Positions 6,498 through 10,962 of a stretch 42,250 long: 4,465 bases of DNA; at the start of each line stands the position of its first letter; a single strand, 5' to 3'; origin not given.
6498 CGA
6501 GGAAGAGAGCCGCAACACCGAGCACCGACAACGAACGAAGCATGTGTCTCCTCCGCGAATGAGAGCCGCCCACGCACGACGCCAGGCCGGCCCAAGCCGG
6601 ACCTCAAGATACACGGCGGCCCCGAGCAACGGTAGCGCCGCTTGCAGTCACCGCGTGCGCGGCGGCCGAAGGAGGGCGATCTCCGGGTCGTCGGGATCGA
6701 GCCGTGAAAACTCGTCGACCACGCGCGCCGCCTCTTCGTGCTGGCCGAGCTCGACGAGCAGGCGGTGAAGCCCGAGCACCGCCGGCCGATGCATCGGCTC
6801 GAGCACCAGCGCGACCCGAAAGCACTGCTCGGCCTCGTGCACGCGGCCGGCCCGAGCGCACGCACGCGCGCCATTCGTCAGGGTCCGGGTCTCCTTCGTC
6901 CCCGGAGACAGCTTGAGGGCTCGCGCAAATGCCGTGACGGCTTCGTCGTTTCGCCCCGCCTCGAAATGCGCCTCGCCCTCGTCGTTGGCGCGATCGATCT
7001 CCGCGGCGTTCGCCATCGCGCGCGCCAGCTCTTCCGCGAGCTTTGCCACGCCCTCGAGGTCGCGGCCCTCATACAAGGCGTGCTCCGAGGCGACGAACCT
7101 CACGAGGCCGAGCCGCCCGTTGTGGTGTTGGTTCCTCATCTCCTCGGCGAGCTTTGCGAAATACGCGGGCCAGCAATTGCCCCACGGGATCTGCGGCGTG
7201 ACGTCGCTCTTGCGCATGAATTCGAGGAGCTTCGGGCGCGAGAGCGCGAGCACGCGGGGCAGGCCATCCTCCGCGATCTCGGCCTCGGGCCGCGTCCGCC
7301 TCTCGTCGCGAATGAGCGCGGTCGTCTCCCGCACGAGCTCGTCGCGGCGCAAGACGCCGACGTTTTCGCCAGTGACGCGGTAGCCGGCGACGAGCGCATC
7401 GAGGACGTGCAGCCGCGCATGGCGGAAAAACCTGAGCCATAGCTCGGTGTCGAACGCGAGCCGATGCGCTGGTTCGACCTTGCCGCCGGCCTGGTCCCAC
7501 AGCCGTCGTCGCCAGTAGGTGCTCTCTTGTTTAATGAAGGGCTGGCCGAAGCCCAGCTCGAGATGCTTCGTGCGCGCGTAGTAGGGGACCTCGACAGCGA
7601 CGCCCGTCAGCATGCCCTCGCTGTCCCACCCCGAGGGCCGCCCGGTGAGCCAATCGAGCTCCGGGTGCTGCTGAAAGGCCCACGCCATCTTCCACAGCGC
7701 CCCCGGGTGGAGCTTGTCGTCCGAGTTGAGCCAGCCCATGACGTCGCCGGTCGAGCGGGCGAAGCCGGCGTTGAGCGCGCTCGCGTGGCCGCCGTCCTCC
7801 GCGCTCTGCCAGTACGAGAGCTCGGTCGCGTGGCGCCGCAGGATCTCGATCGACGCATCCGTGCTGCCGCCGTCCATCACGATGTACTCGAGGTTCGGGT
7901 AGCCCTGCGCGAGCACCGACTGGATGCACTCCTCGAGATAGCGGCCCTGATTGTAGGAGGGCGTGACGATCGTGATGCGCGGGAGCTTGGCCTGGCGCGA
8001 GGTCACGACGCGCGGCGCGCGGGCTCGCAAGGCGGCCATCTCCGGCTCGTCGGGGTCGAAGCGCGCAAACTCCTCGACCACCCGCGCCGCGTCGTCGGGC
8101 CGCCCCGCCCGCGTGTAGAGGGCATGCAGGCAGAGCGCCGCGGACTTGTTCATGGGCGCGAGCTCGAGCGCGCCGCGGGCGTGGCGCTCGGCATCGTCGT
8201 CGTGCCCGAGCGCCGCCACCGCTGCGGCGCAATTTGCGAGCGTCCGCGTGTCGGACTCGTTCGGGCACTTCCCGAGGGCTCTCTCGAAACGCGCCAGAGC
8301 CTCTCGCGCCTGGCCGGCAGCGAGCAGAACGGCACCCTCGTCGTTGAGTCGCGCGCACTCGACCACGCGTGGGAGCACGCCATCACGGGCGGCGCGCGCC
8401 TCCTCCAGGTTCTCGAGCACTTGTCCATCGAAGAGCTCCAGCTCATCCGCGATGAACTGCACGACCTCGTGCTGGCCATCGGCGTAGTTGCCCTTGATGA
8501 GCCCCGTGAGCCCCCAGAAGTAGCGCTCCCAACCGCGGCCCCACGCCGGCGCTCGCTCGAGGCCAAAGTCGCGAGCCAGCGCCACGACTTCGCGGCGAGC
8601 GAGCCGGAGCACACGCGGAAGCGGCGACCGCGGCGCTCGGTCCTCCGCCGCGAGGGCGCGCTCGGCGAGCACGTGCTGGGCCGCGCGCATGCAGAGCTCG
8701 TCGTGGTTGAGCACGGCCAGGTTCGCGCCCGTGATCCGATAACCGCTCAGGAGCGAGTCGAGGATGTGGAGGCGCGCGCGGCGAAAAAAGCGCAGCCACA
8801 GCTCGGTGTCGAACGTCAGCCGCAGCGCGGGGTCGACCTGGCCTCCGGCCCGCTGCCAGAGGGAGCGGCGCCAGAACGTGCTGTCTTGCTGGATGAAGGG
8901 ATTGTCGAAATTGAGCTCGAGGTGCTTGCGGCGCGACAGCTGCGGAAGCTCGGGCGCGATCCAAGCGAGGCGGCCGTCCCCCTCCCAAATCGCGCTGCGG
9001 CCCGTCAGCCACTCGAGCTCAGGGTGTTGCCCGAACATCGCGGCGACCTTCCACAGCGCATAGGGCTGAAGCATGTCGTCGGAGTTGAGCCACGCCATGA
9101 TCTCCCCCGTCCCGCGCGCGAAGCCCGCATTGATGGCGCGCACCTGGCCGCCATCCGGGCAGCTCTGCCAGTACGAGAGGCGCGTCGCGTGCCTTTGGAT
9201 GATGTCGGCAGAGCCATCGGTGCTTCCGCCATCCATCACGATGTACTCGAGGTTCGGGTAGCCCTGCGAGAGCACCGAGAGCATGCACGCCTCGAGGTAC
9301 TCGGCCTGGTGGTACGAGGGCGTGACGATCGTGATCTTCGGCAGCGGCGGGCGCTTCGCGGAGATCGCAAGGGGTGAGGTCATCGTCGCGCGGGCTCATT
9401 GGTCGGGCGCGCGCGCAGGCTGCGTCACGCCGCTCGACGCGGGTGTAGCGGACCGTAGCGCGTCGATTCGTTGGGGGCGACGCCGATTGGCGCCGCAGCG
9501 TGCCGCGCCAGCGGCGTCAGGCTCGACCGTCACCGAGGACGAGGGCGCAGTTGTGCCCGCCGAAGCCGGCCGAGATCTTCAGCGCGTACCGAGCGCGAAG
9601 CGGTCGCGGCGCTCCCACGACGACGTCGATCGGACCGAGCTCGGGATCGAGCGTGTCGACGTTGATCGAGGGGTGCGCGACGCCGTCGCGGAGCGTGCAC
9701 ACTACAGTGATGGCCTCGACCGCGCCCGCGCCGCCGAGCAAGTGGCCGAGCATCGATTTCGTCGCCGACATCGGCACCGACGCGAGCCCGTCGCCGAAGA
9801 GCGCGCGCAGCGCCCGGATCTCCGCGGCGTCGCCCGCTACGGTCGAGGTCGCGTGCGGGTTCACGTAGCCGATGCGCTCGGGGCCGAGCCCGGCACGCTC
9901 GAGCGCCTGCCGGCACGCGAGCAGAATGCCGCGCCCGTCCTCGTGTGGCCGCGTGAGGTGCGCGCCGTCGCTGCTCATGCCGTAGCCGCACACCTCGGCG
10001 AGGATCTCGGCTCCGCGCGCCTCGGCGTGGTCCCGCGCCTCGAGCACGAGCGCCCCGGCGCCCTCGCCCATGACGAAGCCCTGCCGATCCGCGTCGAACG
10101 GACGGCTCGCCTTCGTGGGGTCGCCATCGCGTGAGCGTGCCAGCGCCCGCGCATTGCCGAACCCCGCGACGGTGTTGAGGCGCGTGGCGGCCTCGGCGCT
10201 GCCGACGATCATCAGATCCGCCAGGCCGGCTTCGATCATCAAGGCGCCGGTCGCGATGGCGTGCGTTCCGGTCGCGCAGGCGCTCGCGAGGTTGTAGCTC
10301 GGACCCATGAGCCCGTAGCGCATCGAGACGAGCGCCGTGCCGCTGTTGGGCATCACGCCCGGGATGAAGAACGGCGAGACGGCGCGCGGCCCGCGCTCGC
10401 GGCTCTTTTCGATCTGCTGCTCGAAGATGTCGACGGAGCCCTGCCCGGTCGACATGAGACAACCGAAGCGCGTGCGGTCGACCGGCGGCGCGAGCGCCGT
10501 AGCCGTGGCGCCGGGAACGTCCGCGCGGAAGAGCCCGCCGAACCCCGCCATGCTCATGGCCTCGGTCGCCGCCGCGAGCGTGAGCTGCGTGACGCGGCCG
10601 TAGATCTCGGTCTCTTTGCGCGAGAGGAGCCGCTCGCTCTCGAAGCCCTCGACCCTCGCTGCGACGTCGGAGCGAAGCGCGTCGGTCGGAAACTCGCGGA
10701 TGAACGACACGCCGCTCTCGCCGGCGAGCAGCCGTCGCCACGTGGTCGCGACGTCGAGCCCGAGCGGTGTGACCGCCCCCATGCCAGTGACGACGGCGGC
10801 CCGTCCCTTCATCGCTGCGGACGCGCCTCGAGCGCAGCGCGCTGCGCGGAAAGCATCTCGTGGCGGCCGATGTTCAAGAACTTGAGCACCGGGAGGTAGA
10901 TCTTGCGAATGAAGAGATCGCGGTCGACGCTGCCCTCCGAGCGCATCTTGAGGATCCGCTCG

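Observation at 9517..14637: FAAL / CMAS methyltransferase / ACP / soluble di-iron acyl-ACP desaturase / ketosynthase: a mycolate-tailoring-like enzyme set packed as one cassette in a myxobacterium-like genome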

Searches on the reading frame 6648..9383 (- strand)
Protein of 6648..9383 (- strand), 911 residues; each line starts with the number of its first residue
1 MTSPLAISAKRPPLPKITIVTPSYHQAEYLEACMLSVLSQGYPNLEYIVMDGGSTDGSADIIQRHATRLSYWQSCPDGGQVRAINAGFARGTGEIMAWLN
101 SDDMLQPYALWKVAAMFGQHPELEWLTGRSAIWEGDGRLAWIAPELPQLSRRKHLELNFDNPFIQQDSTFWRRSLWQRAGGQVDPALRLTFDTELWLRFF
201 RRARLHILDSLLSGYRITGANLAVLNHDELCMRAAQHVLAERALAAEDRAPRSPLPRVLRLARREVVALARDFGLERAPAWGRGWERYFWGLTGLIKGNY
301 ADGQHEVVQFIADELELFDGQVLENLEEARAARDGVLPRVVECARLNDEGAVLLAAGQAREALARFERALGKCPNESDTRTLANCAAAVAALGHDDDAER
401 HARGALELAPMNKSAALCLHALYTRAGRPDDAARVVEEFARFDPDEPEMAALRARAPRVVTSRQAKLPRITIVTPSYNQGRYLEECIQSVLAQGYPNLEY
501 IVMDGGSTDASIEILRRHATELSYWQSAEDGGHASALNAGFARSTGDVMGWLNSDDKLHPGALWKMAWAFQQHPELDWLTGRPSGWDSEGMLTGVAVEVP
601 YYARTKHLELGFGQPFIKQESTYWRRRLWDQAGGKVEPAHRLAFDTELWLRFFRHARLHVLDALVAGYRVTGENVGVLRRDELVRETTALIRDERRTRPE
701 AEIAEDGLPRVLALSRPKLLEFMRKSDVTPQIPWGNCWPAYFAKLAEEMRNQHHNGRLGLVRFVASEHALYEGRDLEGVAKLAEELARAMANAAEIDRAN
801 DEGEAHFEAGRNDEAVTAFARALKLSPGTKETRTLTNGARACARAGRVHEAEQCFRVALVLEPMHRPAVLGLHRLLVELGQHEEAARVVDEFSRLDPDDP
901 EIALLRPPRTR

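Call 35: search_protein_families(library=pfam, proteins=[window:6648-9383:-], max_evalue=0.001)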
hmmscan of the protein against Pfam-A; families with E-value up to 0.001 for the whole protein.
window:6648-9383:- (911 aa): 17 families
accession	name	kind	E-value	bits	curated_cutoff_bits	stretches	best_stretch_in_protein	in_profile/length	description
PF00535.33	Glycos_transf_2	-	8.9e-48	162.8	23.3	2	471-575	1-108/168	Glycosyl transferase family 2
PF13641.12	Glyco_tranf_2_3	-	6.1e-26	92.3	27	2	468-656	1-198/230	Glycosyltransferase like family 2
PF14559.12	TPR_19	-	1.1e-16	61.4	25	2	845-905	4-64/68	Tetratricopeptide repeat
PF07719.23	TPR_2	-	3.6e-15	55.2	27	1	801-828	6-33/34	Tetratricopeptide repeat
PF13428.12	TPR_14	-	1.8e-13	50.2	23.5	0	874-904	9-39/44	Tetratricopeptide repeat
PF10111.15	Glyco_tranf_2_2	-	1e-08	35.4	27.3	0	478-567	8-103/276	Glycosyltransferase like family 2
PF13414.12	TPR_11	-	5.2e-07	29.7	26.8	0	803-827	1-25/42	TPR repeat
PF13176.12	TPR_7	-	5.5e-07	29.6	27.9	0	836-861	3-28/36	Tetratricopeptide repeat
PF13424.12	TPR_12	-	1.3e-06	28.9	30.1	1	802-859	9-72/77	Tetratricopeptide repeat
PF00515.34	TPR_1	-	3.9e-05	23.7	27.8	0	803-827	8-32/34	Tetratricopeptide repeat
PF13432.12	TPR_16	-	5e-05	24.1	32.7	1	801-859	2-58/65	Tetratricopeptide repeat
PF23914.1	TPR_CcmH_CycH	-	7.1e-05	23.1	42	0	806-833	60-87/158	Cytochrome c-type biogenesis protein H TPR domain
PF13174.12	TPR_6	-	0.00016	22.5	26.3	0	803-828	7-32/33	Tetratricopeptide repeat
PF13371.12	TPR_9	-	0.00031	21.1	35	0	843-906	6-69/73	Tetratricopeptide repeat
PF13181.12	TPR_8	-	0.00032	21.1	25.7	0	803-827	8-32/34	Tetratricopeptide repeat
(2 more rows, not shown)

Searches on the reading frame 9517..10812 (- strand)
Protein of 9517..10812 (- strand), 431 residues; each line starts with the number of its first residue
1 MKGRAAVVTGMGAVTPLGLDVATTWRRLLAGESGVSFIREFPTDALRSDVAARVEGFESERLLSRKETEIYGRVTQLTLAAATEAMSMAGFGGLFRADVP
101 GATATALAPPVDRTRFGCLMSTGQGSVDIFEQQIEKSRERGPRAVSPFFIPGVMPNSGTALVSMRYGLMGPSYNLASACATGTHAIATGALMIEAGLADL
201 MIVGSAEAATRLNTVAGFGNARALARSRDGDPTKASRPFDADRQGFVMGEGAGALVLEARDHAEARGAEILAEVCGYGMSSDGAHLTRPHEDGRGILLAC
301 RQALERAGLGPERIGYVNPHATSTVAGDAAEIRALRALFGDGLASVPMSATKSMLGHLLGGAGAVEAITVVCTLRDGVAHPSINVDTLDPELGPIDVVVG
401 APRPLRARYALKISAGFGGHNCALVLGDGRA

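Call 5: search_protein_families(library=pfam, proteins=[window:9517-10812:-], max_evalue=0.01)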
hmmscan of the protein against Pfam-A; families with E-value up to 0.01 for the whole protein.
window:9517-10812:- (431 aa): 3 families
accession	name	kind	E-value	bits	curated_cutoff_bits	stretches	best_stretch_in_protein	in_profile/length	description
PF00109.32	ketoacyl-synt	-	4.2e-40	138.4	20.8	1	7-262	5-251/252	Beta-ketoacyl synthase, N-terminal domain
PF02801.28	Ketoacyl-synt_C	-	1.6e-33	115.6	20.8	1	271-385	1-118/119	Beta-ketoacyl synthase, C-terminal domain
PF08545.16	ACP_syn_III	-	3e-05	24.3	24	0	174-211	2-39/80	3-Oxoacyl-[acyl-carrier-protein (ACP)] synthase III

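Call 6: search_protein_families(library=ncbifam, proteins=[window:9517-10812:-], max_evalue=0.01)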
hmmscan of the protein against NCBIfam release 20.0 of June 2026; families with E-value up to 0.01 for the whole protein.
window:9517-10812:- (431 aa): 34 families (the best 25 are shown)
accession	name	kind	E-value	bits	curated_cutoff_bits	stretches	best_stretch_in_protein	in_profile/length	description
TIGR03150.1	fabF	equivalog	1.1e-137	459.1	493.75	1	6-426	3-406/407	beta-ketoacyl-ACP synthase II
NF005589.0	PRK07314.1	subfamily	1.6e-131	438.8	387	1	3-427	3-410/413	beta-ketoacyl-ACP synthase II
NF004970.0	PRK06333.1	subfamily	1.6e-123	412.7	525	1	4-426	4-419/424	beta-ketoacyl-ACP synthase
NF006274.0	PRK08439.1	equivalog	3.1e-98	329.2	621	1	6-425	4-402/406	beta-ketoacyl-ACP synthase II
NF006434.0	PRK08722.1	equivalog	1.5e-97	327.1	759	1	1-426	1-411/414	beta-ketoacyl-ACP synthase II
NF005916.1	PRK07910.1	equivalog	5e-85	285.9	560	1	6-427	14-416/418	KasA/KasB family beta-ketoacyl-ACP synthase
NF005076.0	PRK06501.1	equivalog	3.5e-79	266.7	629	1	6-428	13-422/425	beta-ketoacyl-ACP synthase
NF006587.0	PRK09116.1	equivalog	2.5e-77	260.3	470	1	5-426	3-404/408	beta-ketoacyl-ACP synthase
NF005935.0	PRK07967.1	equivalog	1.9e-74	250.9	630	1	4-426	2-401/406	beta-ketoacyl-ACP synthase I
NF005490.0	PRK07103.1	equivalog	1.6e-69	234.9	445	1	5-426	5-410/414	polyketide beta-ketoacyl:acyl carrier protein synthase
NF058662.1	cispenta_AmcF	equivalog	5e-63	213.3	325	2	162-426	112-367/369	cispentacin biosynthesis acyltransferase subunit AmcF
NF006618.0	PRK09185.1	subfamily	6.3e-63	213.1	407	1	7-428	6-392/394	beta-ketoacyl-ACP synthase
NF004618.0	PRK05952.1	equivalog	2.4e-57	194.6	455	2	153-428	121-382/384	beta-ketoacyl-ACP synthase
NF045894.1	PKS_plus_SDR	equivalog_domain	5.6e-28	97.1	1740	1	151-391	145-382/1515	type I polyketide synthase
NF040607.1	mycolic_Pks13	equivalog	1.3e-22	79.2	2100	1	161-386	253-476/1680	polyketide synthase Pks13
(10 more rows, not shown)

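Call 53: search_solved_structures(query=window:9517-10812:-, max_evalue=1e-60, show_alignments=1)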
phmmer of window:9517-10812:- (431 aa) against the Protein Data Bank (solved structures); distinct sequences matched with E-value up to 1e-60: 47.
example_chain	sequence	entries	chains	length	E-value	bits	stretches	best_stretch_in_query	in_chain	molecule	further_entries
1j3n_A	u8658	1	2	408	9e-98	331.4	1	4-425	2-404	3-oxoacyl-(acyl-carrier protein) synthase II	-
8qm1_A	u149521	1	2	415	9.5e-98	331.3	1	2-425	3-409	3-oxoacyl-[acyl-carrier-protein] synthase 2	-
4b7v_A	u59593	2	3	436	1.2e-97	331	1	2-425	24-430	3-OXOACYL-[ACYL-CARRIER-PROTEIN] SYNTHASE 2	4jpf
8cn8_A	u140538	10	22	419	2.3e-96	326.8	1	2-425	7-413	3-oxoacyl-[acyl-carrier-protein] synthase 2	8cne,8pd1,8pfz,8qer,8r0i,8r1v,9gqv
8pj0_A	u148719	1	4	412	3.7e-96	326.1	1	4-425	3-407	3-oxoacyl-[acyl-carrier-protein] synthase 2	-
4jb6_A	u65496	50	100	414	4.1e-96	325.9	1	2-425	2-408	3-oxoacyl-[acyl-carrier-protein] synthase 2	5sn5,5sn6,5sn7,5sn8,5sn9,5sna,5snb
8cou_A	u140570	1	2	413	4.1e-96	325.9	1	2-425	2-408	3-oxoacyl-[acyl-carrier-protein] synthase 2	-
7oc0_A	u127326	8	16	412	6.9e-96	325.2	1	4-425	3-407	3-oxoacyl-[acyl-carrier-protein] synthase 2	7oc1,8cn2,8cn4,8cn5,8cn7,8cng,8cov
6okg_A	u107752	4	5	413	4.8e-93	315.8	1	2-425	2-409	3-oxoacyl-[acyl-carrier-protein] synthase 2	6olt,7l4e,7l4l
2gfw_A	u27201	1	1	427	7.4e-93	315.2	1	4-425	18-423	3-oxoacyl-[acyl-carrier-protein] synthase 2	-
1b3n_A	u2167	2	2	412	7.9e-93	315.1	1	4-425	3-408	PROTEIN (KETOACYL ACYL CARRIER PROTEIN SYNTHASE 2) | BETA-KETOACYL ACP SYNTHASE II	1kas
2gfy_A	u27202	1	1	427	7.4e-92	311.9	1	4-425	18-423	3-oxoacyl-[acyl-carrier-protein] synthase 2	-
4r8e_A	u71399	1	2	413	1.1e-91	311.3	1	2-426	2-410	3-oxoacyl-[acyl-carrier-protein] synthase 2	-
3hnz_A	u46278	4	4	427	1.7e-91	310.7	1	4-425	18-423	3-oxoacyl-[acyl-carrier-protein] synthase 2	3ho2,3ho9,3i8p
4jrh_A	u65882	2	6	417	1.7e-91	310.7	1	2-425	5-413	3-oxoacyl-[acyl-carrier-protein] synthase 2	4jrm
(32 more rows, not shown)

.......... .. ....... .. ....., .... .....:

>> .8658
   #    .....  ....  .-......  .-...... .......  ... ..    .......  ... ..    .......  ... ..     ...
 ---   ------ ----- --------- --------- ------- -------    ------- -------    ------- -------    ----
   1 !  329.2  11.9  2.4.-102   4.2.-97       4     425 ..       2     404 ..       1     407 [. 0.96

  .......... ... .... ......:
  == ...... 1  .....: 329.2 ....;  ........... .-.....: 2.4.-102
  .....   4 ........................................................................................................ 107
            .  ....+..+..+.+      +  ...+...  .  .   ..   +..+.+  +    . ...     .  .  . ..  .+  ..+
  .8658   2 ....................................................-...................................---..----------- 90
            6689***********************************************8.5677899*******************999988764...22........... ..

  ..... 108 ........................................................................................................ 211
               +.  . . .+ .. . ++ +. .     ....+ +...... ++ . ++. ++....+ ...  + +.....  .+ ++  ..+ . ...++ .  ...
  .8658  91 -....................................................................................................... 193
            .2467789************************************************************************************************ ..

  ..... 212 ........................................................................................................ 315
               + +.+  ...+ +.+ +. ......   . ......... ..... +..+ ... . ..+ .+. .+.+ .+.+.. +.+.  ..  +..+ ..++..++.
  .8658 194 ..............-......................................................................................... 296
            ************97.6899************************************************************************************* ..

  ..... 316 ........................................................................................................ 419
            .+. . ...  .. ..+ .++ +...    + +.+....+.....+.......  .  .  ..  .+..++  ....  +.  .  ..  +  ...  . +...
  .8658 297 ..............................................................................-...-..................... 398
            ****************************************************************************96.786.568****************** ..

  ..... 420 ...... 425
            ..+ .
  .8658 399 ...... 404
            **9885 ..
